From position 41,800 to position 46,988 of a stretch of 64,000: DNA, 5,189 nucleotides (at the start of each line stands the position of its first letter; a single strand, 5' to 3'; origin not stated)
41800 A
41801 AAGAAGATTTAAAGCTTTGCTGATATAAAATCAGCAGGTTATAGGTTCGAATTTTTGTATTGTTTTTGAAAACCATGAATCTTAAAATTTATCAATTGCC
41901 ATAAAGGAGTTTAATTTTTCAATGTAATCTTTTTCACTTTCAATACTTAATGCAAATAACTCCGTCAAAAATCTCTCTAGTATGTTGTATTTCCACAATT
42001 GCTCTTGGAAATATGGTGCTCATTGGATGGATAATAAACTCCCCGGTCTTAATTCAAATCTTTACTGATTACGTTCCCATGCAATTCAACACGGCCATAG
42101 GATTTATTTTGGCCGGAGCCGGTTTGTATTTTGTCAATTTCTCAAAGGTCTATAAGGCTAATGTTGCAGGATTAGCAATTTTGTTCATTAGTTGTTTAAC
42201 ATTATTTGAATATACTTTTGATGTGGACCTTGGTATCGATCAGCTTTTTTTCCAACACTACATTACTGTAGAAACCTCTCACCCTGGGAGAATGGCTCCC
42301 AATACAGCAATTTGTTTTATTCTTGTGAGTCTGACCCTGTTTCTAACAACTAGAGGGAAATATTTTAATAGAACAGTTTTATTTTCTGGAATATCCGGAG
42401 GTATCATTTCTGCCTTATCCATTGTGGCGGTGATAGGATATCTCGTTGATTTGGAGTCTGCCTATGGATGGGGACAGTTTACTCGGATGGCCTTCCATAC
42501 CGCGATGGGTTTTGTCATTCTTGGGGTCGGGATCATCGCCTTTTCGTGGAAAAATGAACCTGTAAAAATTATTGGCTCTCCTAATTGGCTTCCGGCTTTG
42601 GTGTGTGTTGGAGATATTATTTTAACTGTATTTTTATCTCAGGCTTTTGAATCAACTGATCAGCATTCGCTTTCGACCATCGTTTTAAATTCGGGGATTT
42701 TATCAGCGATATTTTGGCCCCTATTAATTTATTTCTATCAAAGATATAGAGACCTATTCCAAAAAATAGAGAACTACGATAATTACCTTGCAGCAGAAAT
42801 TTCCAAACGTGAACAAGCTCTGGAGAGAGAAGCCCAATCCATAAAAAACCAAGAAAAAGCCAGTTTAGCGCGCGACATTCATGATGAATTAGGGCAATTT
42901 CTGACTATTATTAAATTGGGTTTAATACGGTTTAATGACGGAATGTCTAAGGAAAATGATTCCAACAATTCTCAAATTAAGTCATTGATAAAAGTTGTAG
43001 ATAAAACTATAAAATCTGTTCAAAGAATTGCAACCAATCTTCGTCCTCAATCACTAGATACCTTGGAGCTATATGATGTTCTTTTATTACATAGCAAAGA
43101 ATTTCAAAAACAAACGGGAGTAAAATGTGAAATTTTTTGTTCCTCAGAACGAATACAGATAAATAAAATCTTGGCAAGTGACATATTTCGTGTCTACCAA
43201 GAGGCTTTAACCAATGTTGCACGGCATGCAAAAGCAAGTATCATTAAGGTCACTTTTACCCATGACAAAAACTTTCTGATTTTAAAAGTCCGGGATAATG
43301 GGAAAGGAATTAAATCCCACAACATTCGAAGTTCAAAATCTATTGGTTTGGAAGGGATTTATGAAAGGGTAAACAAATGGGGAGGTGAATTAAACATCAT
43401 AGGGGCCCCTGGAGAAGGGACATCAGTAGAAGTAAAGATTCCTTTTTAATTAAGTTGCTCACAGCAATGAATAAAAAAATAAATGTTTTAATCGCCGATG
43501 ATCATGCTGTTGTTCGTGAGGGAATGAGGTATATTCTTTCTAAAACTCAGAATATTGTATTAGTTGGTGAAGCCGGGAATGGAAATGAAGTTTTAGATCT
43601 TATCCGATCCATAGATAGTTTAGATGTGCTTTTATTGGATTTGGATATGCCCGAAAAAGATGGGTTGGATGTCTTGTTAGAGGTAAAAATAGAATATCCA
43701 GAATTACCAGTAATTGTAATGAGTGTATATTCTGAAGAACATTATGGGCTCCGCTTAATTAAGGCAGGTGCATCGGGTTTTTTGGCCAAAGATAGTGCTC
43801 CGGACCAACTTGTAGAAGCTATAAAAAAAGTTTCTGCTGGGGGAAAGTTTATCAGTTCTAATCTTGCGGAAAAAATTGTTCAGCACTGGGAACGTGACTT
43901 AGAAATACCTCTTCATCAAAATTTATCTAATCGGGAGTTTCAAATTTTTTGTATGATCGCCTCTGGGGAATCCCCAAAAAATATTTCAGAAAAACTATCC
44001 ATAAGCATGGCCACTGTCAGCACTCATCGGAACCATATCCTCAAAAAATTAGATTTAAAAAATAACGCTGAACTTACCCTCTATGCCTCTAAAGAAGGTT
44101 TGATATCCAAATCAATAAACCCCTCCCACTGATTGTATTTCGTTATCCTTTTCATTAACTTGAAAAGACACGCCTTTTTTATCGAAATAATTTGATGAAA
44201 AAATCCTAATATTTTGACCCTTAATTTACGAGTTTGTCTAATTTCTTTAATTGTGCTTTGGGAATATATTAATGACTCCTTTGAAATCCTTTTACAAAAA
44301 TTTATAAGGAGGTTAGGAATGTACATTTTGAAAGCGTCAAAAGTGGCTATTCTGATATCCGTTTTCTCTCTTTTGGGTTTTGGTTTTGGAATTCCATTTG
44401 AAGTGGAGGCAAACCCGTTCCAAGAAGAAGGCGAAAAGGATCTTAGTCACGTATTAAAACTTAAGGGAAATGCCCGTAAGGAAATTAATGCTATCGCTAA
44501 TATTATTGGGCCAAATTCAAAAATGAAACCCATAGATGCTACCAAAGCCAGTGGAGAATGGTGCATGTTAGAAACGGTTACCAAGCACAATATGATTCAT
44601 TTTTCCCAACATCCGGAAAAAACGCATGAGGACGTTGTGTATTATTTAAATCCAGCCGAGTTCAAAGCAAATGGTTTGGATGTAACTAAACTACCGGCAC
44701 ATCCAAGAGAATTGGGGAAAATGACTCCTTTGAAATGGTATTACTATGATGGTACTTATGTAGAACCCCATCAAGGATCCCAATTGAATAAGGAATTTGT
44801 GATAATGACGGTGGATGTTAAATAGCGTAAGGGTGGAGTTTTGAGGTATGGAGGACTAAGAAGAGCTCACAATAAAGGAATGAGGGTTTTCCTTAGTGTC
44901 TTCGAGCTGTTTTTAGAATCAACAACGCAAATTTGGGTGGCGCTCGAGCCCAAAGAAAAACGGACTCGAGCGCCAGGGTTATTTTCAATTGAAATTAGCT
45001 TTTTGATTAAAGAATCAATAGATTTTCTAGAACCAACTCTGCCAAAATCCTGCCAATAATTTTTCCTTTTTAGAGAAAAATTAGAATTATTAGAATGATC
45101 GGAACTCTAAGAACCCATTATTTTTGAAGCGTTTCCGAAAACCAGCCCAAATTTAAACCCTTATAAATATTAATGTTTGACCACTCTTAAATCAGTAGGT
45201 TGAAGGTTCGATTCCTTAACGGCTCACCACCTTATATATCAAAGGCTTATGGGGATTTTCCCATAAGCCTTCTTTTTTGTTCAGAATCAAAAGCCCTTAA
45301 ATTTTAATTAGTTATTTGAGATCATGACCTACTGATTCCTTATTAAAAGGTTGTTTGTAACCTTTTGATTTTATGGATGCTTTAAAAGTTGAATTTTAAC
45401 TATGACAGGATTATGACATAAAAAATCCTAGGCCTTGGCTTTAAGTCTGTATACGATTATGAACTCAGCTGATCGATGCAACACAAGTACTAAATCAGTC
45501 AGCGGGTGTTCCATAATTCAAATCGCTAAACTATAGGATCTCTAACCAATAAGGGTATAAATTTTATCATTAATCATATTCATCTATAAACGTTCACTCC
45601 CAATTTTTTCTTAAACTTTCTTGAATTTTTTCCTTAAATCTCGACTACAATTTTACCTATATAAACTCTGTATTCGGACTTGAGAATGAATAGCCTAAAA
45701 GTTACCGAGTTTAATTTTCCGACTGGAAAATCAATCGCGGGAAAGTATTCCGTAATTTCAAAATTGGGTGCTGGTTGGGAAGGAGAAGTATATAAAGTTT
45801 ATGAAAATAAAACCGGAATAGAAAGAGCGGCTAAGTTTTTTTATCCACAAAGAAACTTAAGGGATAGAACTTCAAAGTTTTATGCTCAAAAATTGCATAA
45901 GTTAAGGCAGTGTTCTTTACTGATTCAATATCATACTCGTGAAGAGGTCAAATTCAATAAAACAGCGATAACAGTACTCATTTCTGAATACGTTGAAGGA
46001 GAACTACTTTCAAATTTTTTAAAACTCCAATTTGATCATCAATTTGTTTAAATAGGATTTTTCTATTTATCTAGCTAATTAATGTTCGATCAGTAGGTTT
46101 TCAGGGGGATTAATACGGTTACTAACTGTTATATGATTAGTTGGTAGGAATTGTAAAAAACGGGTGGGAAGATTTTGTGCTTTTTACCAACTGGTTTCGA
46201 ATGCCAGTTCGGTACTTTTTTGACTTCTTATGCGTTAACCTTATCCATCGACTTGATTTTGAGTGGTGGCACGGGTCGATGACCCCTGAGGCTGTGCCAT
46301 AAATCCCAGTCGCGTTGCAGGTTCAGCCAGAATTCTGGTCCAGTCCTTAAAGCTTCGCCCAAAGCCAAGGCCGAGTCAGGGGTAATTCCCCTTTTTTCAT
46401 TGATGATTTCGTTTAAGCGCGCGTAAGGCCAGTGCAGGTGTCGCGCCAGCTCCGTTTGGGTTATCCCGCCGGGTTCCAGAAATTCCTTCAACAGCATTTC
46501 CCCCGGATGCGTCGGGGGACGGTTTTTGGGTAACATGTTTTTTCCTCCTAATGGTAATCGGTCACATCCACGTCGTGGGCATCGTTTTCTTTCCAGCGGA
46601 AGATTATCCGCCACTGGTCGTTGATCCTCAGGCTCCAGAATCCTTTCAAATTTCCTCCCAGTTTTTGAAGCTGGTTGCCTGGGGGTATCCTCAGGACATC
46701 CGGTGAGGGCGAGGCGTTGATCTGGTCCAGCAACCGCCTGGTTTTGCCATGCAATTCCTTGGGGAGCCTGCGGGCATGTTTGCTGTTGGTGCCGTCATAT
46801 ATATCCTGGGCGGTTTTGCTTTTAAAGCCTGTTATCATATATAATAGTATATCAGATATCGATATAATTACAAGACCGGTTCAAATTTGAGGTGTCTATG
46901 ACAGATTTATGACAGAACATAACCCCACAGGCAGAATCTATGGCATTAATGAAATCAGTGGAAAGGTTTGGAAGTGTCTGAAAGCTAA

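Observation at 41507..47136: tRNA-Lys followed by two extra copies of its 3' 45 nt: tandem integrase-less islets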

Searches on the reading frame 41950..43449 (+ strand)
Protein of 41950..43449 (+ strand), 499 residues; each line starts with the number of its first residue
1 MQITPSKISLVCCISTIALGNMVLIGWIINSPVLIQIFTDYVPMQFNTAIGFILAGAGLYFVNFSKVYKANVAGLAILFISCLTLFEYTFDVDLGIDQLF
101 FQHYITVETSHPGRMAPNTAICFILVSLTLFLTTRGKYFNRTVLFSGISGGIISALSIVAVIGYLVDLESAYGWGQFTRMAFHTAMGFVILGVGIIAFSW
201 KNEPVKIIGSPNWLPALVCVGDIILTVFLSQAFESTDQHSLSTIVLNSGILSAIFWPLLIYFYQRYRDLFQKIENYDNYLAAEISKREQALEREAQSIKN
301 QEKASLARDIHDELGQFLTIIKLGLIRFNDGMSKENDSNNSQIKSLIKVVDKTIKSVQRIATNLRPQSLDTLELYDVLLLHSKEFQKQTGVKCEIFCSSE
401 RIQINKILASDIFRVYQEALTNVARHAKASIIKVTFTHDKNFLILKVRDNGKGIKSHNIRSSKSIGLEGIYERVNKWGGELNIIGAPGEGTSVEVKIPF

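Call 7: search_protein_families(library=pfam, proteins=[window:41950-43449:+], max_evalue=0.01)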
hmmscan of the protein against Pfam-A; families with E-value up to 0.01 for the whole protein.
window:41950-43449:+ (499 aa): 4 families
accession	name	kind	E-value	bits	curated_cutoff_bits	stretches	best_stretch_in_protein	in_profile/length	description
PF02518.31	HATPase_c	-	2e-11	44.7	26.4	1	411-498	5-108/111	Histidine kinase-, DNA gyrase B-, and HSP90-like ATPase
PF07730.19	HisKA_3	-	2.1e-10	41.4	24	1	302-369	1-68/68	Histidine kinase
PF13581.12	HATPase_c_2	-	0.0019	18.6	27.4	1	407-457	27-82/127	Histidine kinase-like ATPase domain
PF14501.12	HATPase_c_5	-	0.0033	17.7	22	1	419-484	13-89/102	GHKL domain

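Call 51: find_encoding_contigs(protein=window:41950-43449:+, flank=10000, max_places=10)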
Protein window:41950-43449:+ (499 aa): 3 contigs read that carry it; 1 place shown.
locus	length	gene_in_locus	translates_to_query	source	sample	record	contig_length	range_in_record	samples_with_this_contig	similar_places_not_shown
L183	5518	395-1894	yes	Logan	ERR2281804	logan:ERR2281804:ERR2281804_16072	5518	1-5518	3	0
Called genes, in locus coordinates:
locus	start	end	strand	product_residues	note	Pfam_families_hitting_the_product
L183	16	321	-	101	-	-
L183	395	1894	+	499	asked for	PF07730:HisKA_3, PF02518:HATPase_c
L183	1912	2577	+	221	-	PF00072:Response_reg, PF00196:GerE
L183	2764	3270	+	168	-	-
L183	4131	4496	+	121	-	-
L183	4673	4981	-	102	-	PF01381:HTH_3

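Call 53: find_homologous_proteins(query=window:41950-43449:+, max_evalue=1e-10)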
Query window:41950-43449:+ (499 aa): 1641 proteins with E <= 1e-10 among 8000 candidates; the best 120 are listed.
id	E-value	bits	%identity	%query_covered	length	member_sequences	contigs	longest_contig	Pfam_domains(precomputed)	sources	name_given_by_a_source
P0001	0.0e+0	1061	100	96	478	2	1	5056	PF07730.20,PF02518.32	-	-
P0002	8.2e-150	518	48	100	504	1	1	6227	PF07730.20,PF02518.32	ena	-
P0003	4.8e-149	515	48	100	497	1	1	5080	PF07730.20,PF02518.32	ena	-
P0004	6.6e-135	469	45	100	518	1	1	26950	PF07730.20,PF02518.32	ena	-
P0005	7.9e-98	347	38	96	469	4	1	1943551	PF07730.20,PF02518.32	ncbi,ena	-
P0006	2.5e-97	345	37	98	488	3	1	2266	PF07730.20,PF02518.32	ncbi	-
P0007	2.6e-97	345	39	100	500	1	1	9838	PF13581.13,PF07730.20,PF02518.32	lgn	-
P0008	3.3e-97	345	37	100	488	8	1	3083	PF07730.20,PF02518.32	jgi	-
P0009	7.6e-96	340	38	100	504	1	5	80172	PF07730.20,PF02518.32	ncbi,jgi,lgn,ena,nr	ncbi:MAG: sensor histidine kinase [Nitrospirae bacterium]|nr:sensor histidine kinase [Nitrospirota b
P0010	2.5e-95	338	40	49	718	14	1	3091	PF07730.20,PF02518.32,PF03924.20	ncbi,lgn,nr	ncbi:MAG TPA: hypothetical protein EYO37_03555 [Nitrospina sp.]|nr:hypothetical protein [Nitrospina 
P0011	4.8e-95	337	38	95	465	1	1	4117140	PF07730.20,PF02518.32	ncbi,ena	-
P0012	2.1e-94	335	37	98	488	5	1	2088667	PF07730.20,PF02518.32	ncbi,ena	-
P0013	4.2e-92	328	37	100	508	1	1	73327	PF07730.20,PF02518.32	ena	-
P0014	2.6e-91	325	47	38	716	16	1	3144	PF07730.20,PF02518.32,PF03924.20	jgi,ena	-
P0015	9.2e-91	323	36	99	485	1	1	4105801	PF07730.20,PF02518.32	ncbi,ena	-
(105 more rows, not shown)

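Call 54: find_encoding_contigs(protein=P0004, flank=10000, max_places=3)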
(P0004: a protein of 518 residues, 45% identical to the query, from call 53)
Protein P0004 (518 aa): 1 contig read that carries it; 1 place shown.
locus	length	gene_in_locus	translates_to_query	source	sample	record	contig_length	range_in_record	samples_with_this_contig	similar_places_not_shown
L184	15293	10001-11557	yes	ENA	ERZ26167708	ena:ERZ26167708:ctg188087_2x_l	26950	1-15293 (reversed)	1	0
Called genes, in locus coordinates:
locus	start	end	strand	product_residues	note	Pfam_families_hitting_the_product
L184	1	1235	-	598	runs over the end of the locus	PF00912:Transgly, PF00905:Transpeptidase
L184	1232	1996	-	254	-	PF17973:bMG10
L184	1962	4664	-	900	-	PF01835:MG2 (faint), PF07703:A2M_BRD, PF00207:A2M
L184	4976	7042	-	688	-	PF13205:Big_5 (faint), PF11974:bMG3, PF01835:MG2 (faint)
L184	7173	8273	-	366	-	-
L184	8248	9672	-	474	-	PF03062:MBOAT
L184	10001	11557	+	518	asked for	PF07730:HisKA_3 (weak), PF02518:HATPase_c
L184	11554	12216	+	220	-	PF00072:Response_reg, PF00196:GerE, PF08281:Sigma70_r4_2 (faint)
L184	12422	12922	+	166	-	-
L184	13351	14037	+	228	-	PF11845:Tll0287-like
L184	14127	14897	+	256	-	PF00672:HAMP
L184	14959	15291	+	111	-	?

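Call 55: find_encoding_contigs(protein=P0002, flank=10000, max_places=3)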
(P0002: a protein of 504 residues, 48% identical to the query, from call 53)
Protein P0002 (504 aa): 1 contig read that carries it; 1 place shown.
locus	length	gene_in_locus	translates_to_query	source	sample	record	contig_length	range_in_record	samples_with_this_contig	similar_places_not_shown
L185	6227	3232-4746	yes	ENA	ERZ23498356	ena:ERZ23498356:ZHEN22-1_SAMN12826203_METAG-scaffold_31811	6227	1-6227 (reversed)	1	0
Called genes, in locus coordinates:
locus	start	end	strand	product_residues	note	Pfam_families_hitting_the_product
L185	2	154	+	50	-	?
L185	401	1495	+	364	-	PF01883:FeS_assembly_P, PF01656:CbiA, PF09140:MipZ (weak), PF10609:ParA, PF13614:AAA_31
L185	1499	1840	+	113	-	PF06155:GBBH-like_N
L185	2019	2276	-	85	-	-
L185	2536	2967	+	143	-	PF12844:HTH_19, PF13560:HTH_31 (weak), PF01381:HTH_3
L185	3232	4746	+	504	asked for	PF07730:HisKA_3, PF02518:HATPase_c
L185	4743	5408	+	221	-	PF00072:Response_reg, PF08281:Sigma70_r4_2 (weak), PF00196:GerE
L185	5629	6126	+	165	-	-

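Call 56: find_encoding_contigs(protein=P0003, flank=10000, max_places=3)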
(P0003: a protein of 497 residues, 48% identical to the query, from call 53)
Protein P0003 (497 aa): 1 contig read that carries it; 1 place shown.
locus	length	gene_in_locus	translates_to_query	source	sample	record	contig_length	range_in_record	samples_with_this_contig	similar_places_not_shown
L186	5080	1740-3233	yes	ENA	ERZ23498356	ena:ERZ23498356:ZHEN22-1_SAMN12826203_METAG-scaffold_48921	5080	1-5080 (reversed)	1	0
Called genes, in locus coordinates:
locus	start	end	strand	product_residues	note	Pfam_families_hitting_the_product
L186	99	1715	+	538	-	-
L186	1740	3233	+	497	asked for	PF07730:HisKA_3, PF02518:HATPase_c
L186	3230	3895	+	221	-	PF00072:Response_reg, PF00196:GerE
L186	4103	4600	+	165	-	-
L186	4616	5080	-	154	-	?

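Call 75: search_protein_families(library=ncbifam, proteins=[window:41950-43449:+], max_evalue=0.01)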
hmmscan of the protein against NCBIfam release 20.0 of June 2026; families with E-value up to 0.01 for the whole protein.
window:41950-43449:+ (499 aa): 19 families
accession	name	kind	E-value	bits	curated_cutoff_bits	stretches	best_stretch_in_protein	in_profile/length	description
NF052443.1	SensHisKinMctS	equivalog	1.1e-32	113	700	1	295-498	243-447/457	two-component system sensor histidine kinase MctS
NF008649.0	PRK11644.1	equivalog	4e-32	111.6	408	1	271-498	273-495/499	signal transduction histidine-protein kinase/phosphatase UhpB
NF052531.1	Strep_LiaS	equivalog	2.6e-29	102.6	450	1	268-498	98-326/328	envelope stress sensor histidine kinase LiaS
NF008184.0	PRK10935.1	equivalog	1.2e-20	73.7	553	1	277-497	339-557/565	nitrate/nitrite two-component system sensor histidine kinase NarQ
NF007896.0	PRK10600.1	equivalog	6.9e-17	61.3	578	1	288-496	376-582/598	nitrate/nitrite two-component system sensor histidine kinase NarX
NF047322.1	HK_morpho_MacS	equivalog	1.4e-14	54.1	300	1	288-498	171-367/367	MacS family sensor histidine kinase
NF047786.1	his_kin_MadS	equivalog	1.5e-11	44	500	1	282-498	209-434/434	MadS family sensor histidine kinase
NF007004.0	PRK09467.1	equivalog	5.5e-05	22.2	415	1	280-459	207-381/440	two-component system sensor histidine kinase EnvZ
NF007898.0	PRK10604.1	equivalog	8.1e-05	22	478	1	306-458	215-365/433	two-component system sensor histidine kinase RstB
NF007007.0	PRK09470.1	equivalog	9.3e-05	21.5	486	1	301-458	243-401/463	envelope stress sensor histidine kinase CpxA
NF008298.1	PRK11086.1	subfamily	0.00053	18.5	520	1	418-499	434-525/529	DcuS/MalK family sensor histidine kinase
TIGR02916.1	PEP_his_kin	equivalog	0.00059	18.5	300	1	339-498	506-679/679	XrtA/PEP-CTERM system histidine kinase PrsK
NF040691.1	MtrAB_MtrB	equivalog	0.0011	18.1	450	0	366-458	343-434/507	MtrAB system histidine kinase MtrB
NF008025.0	PRK10755.1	equivalog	0.0027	16.5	314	1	306-460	146-303/362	two-component system sensor histidine kinase PmrB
NF051872.1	HisKinPhyk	equivalog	0.0043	15.7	750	0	280-493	325-532/537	sensor histidine kinase PhyK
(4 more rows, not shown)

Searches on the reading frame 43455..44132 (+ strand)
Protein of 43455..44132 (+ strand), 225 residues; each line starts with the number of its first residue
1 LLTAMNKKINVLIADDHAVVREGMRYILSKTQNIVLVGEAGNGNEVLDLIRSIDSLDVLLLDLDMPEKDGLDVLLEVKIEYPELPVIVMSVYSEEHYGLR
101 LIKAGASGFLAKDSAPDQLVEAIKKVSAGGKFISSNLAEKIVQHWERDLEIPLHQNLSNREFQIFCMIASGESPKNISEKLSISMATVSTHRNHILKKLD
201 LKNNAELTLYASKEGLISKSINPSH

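Call 7: search_protein_families(library=pfam, proteins=[window:43455-44132:+], max_evalue=0.01)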
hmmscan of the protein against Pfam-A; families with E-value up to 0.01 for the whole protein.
window:43455-44132:+ (225 aa): 3 families
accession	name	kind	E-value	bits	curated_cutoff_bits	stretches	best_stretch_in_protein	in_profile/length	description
PF00072.30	Response_reg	-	8.1e-26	90.8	30.2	1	11-124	1-111/111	Response regulator receiver domain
PF00196.25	GerE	-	1.7e-17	63.2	23.5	1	155-211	1-57/57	Bacterial regulatory proteins, luxR family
PF08281.18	Sigma70_r4_2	-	0.0012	18.9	25.7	1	154-199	8-54/54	Sigma-70, region 4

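Call 52: find_encoding_contigs(protein=window:43455-44132:+, flank=10000, max_places=10)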
Protein window:43455-44132:+ (225 aa): no gene with exactly this product is on record in the collection.

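Call 75: search_protein_families(library=ncbifam, proteins=[window:43455-44132:+], max_evalue=0.01)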
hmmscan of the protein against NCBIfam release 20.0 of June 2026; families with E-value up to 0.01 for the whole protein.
window:43455-44132:+ (225 aa): 101 families (the best 25 are shown)
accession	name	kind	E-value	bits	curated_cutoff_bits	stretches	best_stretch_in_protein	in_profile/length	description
NF007018.1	PRK09483.1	equivalog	2.4e-47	161.4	280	1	9-218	2-210/217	UvrY/SirA/GacA family response regulator transcription factor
NF052445.1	RespRegMctR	equivalog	5.2e-46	156.7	300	1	8-216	1-204/205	two-component system response regulator MctR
NF011896.0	PRK15369.1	equivalog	1.3e-43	149.1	242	1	7-216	2-209/211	two component system response regulator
NF007935.0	PRK10651.1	equivalog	1.1e-41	142.3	250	1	5-214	3-213/216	two-component system response regulator NarL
NF047785.1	respo_reg_MadR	equivalog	1.8e-38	132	300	1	9-217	1-209/209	MadR family response regulator transcription factor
NF007708.0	PRK10403.1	equivalog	8.3e-34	116.9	343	1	8-207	6-204/215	nitrate/nitrite response regulator protein NarP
NF007403.0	PRK09935.1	equivalog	2.8e-31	108.8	271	1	7-216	2-209/210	fimbria biosynthesis transcriptional regulator FimZ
NF007685.0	PRK10360.1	equivalog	1.1e-26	93.9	258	1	9-208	2-189/196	response regulator transcription factor UhpA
NF007419.0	PRK09958.1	equivalog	7.7e-25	87.7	251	1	10-214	2-201/204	acid-sensing system DNA-binding response regulator EvgA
NF041830.1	RR_TF_ErdR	exception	5.7e-23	81.7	390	1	10-208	3-202/213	response regulator transcription factor ErdR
NF006900.1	PRK09390.1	equivalog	6.9e-21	74.7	255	1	5-208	1-194/203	response regulator FixJ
NF008098.0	PRK10840.1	equivalog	2.2e-20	73.1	235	1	8-213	3-207/216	response regulator transcription factor RcsB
NF001965.0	PRK00742.1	subfamily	5.6e-18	65.3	293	1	7-116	2-111/357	chemotaxis-specific protein-glutamate methyltransferase CheB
NF040749.1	tetrathio_RR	equivalog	8e-18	64.8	290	1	12-208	4-185/191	tetrathionate respiration response regulator TtrR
TIGR01818.1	ntrC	equivalog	2.8e-14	52.8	558.6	1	11-126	1-113/463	nitrogen regulation protein NR(I)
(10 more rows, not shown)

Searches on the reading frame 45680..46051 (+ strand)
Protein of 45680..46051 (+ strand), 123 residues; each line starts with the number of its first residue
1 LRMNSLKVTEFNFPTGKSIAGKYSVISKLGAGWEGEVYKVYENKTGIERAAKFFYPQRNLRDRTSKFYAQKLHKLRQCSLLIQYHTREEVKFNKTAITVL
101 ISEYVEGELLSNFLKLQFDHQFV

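Call 7: search_protein_families(library=pfam, proteins=[window:45680-46051:+], max_evalue=0.01)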
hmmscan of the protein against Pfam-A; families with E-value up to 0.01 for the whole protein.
window:45680-46051:+ (123 aa): 1 family
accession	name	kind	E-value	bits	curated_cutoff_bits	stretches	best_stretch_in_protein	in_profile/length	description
PF00069.31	Pkinase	-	3.8e-05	23.6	31.7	1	23-115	1-90/263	Protein kinase domain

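Call 75: search_protein_families(library=ncbifam, proteins=[window:45680-46051:+], max_evalue=0.01)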
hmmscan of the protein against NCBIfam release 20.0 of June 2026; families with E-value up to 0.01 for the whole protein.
window:45680-46051:+ (123 aa): 2 families
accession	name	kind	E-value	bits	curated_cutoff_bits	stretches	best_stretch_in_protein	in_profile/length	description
NF047741.1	antiphage_MADS6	equivalog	4.7e-10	38.6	460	1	12-115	486-584/612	methylation-associated defense system protein kinase MAD6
NF058632.1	SerThrKinPrkT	equivalog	0.00041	19.5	280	1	11-115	6-112/322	serine/threonine protein kinase PrkT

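Call 76: search_protein_families(library=phrogs, proteins=[window:45680-46051:+], max_evalue=0.01)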
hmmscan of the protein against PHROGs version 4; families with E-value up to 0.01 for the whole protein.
window:45680-46051:+ (123 aa): 0 families

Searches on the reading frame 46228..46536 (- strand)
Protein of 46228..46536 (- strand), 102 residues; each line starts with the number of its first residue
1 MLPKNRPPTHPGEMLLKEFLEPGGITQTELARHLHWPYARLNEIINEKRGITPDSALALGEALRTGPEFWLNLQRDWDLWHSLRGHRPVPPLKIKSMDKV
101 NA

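Call 75: search_protein_families(library=ncbifam, proteins=[window:46228-46536:-], max_evalue=0.01)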
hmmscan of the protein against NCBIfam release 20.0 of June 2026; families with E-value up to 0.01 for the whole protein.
window:46228-46536:- (102 aa): 1 family
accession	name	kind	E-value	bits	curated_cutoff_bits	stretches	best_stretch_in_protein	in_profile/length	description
TIGR02607.1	antidote_HigA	equivalog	1.3e-27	95.4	47.7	1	6-81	2-77/81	HigA family addiction module antitoxin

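Call 76: search_protein_families(library=phrogs, proteins=[window:46228-46536:-], max_evalue=0.01)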
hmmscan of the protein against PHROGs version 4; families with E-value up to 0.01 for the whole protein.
window:46228-46536:- (102 aa): 5 families
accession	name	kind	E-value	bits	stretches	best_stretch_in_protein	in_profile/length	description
phrog_1381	-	moron, auxiliary metabolic gene and host takeover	5.3e-23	82.7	1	4-90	6-92/264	plasmid antitoxin with HTH domain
phrog_3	-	transcription regulation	0.0011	19.8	1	15-67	92-140/430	transcriptional repressor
phrog_8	-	transcription regulation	0.0016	18.9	1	15-63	80-128/346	transcriptional regulator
phrog_2439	-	transcription regulation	0.002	18.1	1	11-74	8-70/367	transcriptional regulator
phrog_4583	-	transcription regulation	0.0053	17.8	1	16-54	15-53/81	transcriptional repressor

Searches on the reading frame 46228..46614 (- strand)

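Call 7: search_protein_families(library=pfam, proteins=[window:46228-46614:-], max_evalue=0.01)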
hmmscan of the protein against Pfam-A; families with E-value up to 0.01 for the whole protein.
window:46228-46614:- (128 aa): 2 families
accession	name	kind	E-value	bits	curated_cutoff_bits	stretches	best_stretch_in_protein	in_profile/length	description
PF01381.28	HTH_3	-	2.7e-07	31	23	1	42-95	1-54/55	Helix-turn-helix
PF13560.12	HTH_31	-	0.0073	17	27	0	49-94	13-59/64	Helix-turn-helix domain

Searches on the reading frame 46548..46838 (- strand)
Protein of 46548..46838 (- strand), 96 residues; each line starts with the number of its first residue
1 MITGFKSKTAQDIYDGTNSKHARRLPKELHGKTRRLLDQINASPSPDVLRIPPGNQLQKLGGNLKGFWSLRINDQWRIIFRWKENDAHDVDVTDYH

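Call 7: search_protein_families(library=pfam, proteins=[window:46548-46838:-], max_evalue=0.01)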
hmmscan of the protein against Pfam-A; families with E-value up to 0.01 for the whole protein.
window:46548-46838:- (96 aa): 2 families
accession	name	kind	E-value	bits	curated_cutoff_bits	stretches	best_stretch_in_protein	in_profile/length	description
PF05015.19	HigB-like_toxin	-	1.8e-19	70.4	27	1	5-96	3-91/91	RelE-like toxin of type II toxin-antitoxin system HigB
PF06769.20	YoeB_toxin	-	0.00069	20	27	1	58-87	42-71/80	YoeB-like toxin of bacterial type II toxin-antitoxin system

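Call 28: find_encoding_contigs(protein=window:46548-46838:-, flank=10000, max_places=10)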
Protein window:46548-46838:- (96 aa): no gene with exactly this product is on record in the collection.

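Call 75: search_protein_families(library=ncbifam, proteins=[window:46548-46838:-], max_evalue=0.01)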
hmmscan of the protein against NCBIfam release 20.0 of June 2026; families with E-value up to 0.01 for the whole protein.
window:46548-46838:- (96 aa): 2 families
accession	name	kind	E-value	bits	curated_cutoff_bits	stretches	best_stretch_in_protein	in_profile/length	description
TIGR02116.1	toxin_Txe_YoeB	equivalog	3.2e-05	24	51.8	1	28-86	18-70/80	Txe/YoeB family addiction module toxin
TIGR02385.1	RelE_StbE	subfamily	0.0014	19.1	27.9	1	25-85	15-73/88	type II toxin-antitoxin system mRNA interferase toxin, RelE/StbE family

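Call 76: search_protein_families(library=phrogs, proteins=[window:46548-46838:-], max_evalue=0.01)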
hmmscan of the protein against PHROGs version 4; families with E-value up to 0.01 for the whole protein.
window:46548-46838:- (96 aa): 2 families
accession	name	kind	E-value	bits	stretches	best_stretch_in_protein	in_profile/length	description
phrog_3066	-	moron, auxiliary metabolic gene and host takeover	3e-25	89.2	1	1-96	1-92/94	toxin of TA system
phrog_1213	-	moron, auxiliary metabolic gene and host takeover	2.1e-08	35.6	1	20-86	13-72/88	RelE-like toxin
